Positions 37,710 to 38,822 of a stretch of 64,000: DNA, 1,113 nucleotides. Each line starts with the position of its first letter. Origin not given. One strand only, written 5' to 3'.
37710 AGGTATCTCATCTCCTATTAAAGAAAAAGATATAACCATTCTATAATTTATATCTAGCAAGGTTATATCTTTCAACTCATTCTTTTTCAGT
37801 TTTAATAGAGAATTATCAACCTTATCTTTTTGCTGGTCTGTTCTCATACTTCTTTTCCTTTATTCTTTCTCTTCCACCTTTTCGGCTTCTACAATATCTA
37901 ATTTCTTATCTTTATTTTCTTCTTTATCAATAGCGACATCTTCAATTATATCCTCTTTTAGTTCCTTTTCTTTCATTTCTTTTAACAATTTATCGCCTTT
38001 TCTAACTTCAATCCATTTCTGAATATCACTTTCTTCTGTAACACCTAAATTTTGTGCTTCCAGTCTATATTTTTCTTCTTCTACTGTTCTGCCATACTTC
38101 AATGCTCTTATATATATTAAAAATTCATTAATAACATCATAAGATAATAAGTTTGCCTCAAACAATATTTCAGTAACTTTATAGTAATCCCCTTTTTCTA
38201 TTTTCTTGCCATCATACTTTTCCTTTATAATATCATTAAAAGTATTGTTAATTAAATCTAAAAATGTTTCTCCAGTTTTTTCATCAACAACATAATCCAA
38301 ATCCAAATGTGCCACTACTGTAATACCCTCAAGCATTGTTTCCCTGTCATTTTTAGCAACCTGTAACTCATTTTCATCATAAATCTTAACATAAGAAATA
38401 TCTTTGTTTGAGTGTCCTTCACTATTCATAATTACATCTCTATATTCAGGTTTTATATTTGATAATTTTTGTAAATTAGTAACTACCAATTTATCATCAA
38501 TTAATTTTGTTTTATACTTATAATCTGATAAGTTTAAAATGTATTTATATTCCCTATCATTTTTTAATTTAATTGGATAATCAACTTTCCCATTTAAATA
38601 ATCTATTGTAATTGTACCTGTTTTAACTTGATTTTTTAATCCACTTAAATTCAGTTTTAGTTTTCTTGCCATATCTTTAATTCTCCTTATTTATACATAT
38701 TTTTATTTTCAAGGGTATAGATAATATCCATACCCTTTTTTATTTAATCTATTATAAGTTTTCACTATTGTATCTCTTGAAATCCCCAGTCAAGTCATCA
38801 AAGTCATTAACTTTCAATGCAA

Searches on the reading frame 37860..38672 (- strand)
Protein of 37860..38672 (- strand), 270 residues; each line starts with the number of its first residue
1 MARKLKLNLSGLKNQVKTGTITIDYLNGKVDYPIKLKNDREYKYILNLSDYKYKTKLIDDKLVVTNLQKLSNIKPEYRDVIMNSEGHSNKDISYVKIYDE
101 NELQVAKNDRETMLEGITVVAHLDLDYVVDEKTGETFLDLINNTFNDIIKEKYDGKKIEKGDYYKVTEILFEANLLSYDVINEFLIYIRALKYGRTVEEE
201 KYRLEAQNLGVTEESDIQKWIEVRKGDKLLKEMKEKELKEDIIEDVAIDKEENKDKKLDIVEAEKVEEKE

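Call 13: search_protein_families(library=phrogs, proteins=[window:37860-38672:-], max_evalue=0.001)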
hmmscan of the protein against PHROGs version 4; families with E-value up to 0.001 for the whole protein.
window:37860-38672:- (270 aa): 0 families

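Call 39: search_protein_families(library=pfam, proteins=[window:37860-38672:-], max_evalue=0.01)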
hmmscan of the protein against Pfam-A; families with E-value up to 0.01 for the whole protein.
window:37860-38672:- (270 aa): 0 families
